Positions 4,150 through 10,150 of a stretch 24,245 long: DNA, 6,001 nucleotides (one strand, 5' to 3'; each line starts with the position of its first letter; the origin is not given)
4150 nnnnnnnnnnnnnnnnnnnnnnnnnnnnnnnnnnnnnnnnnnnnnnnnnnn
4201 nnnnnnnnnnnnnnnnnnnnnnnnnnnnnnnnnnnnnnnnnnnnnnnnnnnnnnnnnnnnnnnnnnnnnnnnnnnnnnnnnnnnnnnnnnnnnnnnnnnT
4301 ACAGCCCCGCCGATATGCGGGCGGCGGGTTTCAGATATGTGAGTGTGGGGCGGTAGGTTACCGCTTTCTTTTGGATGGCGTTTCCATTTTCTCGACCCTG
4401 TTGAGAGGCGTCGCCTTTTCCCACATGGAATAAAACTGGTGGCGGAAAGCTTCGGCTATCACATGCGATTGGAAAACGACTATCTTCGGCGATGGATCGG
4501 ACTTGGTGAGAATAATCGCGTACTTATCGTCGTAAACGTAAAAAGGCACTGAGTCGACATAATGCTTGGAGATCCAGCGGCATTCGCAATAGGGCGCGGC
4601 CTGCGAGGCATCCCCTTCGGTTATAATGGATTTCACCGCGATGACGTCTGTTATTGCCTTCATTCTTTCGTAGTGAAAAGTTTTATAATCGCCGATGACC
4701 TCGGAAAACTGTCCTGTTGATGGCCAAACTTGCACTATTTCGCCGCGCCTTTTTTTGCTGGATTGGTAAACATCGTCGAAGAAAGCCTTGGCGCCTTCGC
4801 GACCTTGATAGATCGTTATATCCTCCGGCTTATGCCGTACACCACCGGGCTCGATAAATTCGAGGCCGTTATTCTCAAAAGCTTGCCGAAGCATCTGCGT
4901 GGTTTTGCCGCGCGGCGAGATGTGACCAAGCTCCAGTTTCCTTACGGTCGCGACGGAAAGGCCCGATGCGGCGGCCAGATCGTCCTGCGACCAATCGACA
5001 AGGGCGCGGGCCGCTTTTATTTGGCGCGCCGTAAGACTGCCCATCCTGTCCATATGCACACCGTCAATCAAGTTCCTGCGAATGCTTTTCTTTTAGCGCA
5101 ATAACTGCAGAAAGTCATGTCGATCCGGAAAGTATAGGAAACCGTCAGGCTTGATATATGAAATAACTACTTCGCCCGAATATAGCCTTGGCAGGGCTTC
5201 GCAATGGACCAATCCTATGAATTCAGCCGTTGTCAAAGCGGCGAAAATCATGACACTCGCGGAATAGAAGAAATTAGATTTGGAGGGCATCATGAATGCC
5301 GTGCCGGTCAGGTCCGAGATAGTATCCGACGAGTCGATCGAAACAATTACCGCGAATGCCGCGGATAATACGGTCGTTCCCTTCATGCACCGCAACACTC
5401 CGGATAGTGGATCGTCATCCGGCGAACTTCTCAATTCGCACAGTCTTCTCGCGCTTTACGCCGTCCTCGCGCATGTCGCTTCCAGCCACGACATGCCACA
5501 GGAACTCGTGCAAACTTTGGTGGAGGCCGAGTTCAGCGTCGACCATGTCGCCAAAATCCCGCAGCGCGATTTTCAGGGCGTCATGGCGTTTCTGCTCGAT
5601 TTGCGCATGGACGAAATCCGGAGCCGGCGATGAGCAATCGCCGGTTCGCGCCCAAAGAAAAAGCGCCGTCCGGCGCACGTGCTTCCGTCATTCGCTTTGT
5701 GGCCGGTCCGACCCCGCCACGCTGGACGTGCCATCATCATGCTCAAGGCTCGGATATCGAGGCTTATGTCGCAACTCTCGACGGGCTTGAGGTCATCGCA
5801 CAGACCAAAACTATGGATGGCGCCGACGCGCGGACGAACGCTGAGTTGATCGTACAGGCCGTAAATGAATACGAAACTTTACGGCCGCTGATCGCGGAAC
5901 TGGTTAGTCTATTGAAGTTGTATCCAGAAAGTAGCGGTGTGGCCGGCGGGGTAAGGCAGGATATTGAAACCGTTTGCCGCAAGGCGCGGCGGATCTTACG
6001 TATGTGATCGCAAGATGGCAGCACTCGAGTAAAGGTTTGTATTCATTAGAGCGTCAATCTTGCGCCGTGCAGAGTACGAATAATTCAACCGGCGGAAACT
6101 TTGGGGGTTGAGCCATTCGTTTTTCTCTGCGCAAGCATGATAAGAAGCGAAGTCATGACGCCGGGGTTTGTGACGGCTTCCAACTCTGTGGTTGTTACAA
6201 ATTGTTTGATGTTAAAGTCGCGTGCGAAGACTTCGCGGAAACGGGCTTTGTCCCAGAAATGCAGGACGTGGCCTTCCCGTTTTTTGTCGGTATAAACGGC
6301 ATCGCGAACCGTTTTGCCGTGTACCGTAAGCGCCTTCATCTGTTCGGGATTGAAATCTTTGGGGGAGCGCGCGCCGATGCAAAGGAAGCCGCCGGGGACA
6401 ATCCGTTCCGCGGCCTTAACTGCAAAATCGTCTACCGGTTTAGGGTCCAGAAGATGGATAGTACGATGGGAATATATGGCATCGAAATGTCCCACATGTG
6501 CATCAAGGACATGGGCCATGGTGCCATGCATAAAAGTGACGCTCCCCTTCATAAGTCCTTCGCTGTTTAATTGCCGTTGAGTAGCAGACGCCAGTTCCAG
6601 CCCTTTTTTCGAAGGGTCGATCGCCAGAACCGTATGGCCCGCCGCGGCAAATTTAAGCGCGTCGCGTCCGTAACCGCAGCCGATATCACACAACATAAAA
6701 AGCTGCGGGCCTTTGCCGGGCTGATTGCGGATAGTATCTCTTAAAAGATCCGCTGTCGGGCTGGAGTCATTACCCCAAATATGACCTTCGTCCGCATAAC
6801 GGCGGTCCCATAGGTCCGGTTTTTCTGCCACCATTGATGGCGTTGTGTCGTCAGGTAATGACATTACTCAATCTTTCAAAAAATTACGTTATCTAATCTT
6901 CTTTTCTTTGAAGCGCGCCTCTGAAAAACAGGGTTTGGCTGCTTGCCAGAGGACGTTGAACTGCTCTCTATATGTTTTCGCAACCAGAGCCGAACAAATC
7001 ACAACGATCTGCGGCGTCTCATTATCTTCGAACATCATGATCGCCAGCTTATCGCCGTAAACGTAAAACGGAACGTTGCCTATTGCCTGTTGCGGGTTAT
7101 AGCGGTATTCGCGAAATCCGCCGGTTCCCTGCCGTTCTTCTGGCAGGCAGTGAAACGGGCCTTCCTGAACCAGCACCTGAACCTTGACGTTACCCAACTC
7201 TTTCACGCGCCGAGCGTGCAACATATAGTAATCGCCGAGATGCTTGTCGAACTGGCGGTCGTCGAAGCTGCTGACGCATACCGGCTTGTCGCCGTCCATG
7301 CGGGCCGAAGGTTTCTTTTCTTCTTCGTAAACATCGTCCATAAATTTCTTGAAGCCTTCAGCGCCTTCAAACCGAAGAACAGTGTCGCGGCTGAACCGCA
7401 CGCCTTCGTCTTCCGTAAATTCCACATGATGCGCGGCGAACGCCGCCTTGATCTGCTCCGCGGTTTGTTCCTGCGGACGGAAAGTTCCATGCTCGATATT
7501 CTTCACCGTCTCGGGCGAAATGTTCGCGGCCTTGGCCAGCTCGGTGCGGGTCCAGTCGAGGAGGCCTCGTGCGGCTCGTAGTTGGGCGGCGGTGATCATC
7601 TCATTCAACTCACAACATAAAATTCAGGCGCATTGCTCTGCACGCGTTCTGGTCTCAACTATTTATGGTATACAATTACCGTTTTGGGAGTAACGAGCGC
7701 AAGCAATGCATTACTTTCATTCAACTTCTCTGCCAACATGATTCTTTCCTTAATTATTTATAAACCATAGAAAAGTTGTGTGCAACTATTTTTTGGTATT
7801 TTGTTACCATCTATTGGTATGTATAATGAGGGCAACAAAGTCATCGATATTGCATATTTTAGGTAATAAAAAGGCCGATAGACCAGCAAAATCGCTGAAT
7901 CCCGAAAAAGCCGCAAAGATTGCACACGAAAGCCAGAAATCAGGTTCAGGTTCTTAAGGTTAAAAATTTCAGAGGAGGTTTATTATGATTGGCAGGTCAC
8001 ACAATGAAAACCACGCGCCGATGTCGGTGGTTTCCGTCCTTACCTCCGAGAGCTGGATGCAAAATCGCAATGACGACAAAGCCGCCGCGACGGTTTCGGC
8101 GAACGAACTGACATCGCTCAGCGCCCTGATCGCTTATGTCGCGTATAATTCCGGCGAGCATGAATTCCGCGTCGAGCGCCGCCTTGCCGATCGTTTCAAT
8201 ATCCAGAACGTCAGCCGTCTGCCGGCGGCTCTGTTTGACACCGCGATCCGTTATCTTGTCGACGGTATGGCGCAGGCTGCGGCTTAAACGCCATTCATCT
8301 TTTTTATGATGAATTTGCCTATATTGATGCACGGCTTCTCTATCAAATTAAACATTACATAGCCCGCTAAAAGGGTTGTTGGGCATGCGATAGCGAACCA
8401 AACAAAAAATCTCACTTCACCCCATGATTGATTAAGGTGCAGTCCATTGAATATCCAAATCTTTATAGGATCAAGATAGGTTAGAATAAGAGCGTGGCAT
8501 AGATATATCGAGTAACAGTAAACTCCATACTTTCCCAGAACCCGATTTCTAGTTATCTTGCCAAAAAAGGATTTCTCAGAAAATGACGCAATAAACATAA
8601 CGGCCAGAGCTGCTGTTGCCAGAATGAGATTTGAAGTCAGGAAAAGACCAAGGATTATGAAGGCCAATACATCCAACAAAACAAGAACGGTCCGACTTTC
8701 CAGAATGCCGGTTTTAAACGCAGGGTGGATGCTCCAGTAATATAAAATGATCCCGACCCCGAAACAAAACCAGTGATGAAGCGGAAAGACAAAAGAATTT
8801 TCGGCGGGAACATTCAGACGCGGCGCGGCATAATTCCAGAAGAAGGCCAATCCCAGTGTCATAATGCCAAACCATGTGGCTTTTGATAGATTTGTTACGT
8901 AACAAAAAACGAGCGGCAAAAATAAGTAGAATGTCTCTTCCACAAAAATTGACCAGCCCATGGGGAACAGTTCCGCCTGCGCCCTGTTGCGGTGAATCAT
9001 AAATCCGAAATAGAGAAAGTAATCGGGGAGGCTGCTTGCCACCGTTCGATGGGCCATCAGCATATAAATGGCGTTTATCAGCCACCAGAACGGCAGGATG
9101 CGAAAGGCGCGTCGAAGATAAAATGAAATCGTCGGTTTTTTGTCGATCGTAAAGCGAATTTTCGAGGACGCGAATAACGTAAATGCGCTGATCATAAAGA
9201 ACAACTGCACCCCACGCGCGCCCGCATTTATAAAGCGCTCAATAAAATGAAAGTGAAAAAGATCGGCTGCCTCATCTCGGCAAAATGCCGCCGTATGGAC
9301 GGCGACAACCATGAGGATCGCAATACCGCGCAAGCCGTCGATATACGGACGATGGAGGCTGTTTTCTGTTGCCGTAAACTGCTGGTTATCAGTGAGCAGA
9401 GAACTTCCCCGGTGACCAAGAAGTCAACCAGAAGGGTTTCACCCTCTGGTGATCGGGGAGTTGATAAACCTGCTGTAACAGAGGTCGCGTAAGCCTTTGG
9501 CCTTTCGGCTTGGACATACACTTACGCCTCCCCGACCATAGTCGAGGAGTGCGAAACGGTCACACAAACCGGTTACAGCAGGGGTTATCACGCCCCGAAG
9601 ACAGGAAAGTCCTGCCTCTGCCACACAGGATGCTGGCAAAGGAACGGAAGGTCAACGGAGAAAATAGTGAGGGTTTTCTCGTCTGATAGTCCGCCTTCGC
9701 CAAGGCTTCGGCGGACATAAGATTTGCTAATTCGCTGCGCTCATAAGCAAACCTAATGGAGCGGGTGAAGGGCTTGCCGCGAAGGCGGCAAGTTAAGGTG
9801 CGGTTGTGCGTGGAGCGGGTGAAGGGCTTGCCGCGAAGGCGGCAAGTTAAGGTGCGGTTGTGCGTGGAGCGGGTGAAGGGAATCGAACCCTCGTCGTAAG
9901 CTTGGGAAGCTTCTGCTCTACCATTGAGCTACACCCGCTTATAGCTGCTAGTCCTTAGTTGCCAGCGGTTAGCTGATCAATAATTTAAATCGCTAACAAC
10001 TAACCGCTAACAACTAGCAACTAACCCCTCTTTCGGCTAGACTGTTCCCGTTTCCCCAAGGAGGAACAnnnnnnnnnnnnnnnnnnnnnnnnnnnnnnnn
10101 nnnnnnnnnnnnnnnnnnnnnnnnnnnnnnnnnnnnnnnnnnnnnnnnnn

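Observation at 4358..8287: Duplicated two-gene switch: XRE-HTH with a putative sensor domain divergent from a small ORF6C-like protein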

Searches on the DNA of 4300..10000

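Call 98: search_rna_families(source=window, start=4300, end=10000, threshold=gathering)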
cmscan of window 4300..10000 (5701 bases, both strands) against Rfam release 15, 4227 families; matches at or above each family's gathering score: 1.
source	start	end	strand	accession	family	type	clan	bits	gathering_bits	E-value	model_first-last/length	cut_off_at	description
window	9868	9938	-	RF00005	tRNA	Gene; tRNA;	CL00001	69.3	29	4.4e-14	1-71/71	no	tRNA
